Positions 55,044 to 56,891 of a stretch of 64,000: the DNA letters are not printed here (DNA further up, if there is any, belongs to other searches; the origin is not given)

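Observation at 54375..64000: T4SS-like gene cluster centred on a VirB4-family ATPase with VirB3/PrgI-like and polytopic VirB6-like partners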

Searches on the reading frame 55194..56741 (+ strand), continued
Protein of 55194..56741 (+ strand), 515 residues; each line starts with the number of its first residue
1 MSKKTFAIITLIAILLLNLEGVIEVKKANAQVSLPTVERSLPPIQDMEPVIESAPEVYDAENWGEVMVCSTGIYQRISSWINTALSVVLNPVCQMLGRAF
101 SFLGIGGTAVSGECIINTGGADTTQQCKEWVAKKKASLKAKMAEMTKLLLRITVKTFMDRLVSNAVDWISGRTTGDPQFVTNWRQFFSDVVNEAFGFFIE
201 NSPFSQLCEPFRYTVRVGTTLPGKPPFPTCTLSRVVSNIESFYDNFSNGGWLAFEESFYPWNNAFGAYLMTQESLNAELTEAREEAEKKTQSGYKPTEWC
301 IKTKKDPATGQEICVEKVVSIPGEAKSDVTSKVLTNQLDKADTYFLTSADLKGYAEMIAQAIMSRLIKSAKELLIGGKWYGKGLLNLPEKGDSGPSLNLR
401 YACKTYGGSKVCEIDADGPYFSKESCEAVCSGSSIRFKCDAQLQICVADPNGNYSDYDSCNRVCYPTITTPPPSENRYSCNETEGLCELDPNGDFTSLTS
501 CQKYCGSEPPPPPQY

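Call 90: search_protein_families(library=pfam, proteins=[P0255, P0293, P0290, P0251, P0248, P0272, P0301, P0287, P0320], max_evalue=0.0001)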
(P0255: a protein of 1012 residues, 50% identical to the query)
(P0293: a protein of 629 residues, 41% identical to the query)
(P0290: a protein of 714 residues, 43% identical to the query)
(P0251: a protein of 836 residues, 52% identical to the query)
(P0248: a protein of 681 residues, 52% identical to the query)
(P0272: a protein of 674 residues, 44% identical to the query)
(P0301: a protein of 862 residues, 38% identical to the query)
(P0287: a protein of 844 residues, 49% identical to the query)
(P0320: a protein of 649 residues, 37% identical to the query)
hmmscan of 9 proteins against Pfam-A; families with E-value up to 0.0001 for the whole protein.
P0255 (1012 aa): 1 family
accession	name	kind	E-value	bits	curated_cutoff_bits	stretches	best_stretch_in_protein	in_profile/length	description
PF00150.24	Cellulase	-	2.1e-06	27.9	23.5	1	677-833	22-176/272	Cellulase (glycosyl hydrolase family 5)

P0293 (629 aa): 3 families
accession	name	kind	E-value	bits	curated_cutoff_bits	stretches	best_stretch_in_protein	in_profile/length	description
PF16403.11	Bact_surface_Ig-like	-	4.8e-16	59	27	1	556-628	1-71/71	Bacterial surface protein, Ig-like domain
PF22633.2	F5_F8_type_C_2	-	3.1e-08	34.6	27.8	1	427-533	2-91/91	NedA-like, galactose-binding domain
PF00754.31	F5_F8_type_C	-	6.1e-08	33.3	28.2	1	414-537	5-114/127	F5/8 type C domain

P0290 (714 aa): 2 families
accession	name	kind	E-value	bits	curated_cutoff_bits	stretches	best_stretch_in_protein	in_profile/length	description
PF13229.12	Beta_helix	-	2.3e-14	53.8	25.9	1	554-698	23-156/158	Right handed beta helix region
PF22842.2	Pel9A-like_beta_helix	-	2.5e-07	30.4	25.2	1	379-427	5-53/370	Pel9A-like, right handed beta helix region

P0251 (836 aa): 1 family
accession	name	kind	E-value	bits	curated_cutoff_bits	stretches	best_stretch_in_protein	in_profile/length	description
PF01833.30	TIG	-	2.2e-05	24.8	20.9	1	502-580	1-79/84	IPT/TIG domain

P0248 (681 aa): 1 family
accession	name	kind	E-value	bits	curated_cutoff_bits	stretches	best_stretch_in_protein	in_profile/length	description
PF17210.9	SdrD_B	-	2.2e-11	44.4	29.7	1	587-659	6-77/112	SdrD B-like domain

P0272 (674 aa): 1 family
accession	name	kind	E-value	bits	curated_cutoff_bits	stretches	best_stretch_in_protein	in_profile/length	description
PF18998.6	Flg_new_2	-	5.9e-15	55.5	23.6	1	616-673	10-69/73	Divergent InlB B-repeat domain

P0301 (862 aa): 1 family
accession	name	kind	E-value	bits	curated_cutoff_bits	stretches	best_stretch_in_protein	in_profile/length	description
PF16403.11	Bact_surface_Ig-like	-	3.1e-14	53.2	27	1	347-422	3-71/71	Bacterial surface protein, Ig-like domain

P0287 (844 aa): 1 family
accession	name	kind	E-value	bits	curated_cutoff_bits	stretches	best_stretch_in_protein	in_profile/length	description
PF00150.24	Cellulase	-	3.6e-07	30.4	23.5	1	432-575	24-160/272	Cellulase (glycosyl hydrolase family 5)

P0320 (649 aa): 2 families
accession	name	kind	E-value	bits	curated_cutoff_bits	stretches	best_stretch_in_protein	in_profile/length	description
PF16403.11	Bact_surface_Ig-like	-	9.5e-22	77.3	27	2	484-562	1-71/71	Bacterial surface protein, Ig-like domain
PF22633.2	F5_F8_type_C_2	-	3.5e-06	28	27.8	1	338-458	1-91/91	NedA-like, galactose-binding domain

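Call 91: find_encoding_contigs(protein=P0293, flank=10000, max_places=1)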
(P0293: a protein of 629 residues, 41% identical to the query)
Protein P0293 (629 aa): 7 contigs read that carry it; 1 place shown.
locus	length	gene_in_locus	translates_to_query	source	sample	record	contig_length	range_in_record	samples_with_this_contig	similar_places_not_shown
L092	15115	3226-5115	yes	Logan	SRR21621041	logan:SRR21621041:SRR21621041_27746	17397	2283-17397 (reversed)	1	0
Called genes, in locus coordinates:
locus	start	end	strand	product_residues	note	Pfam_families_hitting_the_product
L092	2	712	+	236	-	?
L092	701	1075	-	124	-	-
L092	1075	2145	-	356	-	-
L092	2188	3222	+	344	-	-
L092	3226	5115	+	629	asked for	PF00754:F5_F8_type_C, PF22633:F5_F8_type_C_2, PF16403:Bact_surface_Ig-like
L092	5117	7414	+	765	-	-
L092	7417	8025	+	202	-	-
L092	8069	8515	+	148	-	PF12666:PrgI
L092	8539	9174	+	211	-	PF26593:TraC-like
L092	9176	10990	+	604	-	PF11130:TraC_F_IV (faint), PF12846:AAA_10 (faint), PF19044:P-loop_TraG, PF01935:DUF87 (weak)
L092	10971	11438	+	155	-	-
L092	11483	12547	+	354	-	-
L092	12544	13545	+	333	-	-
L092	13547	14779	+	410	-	PF26550:Tricorn_2nd (faint)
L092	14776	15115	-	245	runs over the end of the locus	PF02096:60KD_IMP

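Call 92: find_encoding_contigs(protein=P0255, flank=10000, max_places=1)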
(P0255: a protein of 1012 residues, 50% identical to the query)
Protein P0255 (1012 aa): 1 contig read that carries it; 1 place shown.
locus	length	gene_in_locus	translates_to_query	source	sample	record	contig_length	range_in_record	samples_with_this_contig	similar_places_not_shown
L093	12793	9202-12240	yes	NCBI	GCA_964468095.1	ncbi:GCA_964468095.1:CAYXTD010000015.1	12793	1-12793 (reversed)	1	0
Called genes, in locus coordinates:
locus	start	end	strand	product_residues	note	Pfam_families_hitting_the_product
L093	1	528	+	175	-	?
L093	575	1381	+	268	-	-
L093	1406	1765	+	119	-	PF01258:zf-dskA_traR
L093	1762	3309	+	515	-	PF13541:ChlI, PF01078:Mg_chelatase, PF00004:AAA (faint), PF07728:AAA_5, PF00493:MCM (weak), PF13335:Mg_chelatase_C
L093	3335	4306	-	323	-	PF23446:LysM1_NFP_LYK (faint), PF23473:LysM3_LYK4_5, PF01476:LysM, PF01551:Peptidase_M23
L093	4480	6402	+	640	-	PF00580:UvrD-helicase, PF13245:AAA_19, PF13604:AAA_30 (faint), PF01443:Viral_helicase1 (faint), PF13087:AAA_12 (faint), PF13361:UvrD_C, PF13538:UvrD_C_2 (faint)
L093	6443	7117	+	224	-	PF01797:Y1_Tnp (weak)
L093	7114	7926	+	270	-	PF00398:RrnaAD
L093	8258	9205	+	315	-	-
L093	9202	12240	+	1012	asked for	PF00150:Cellulase (weak)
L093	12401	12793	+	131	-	?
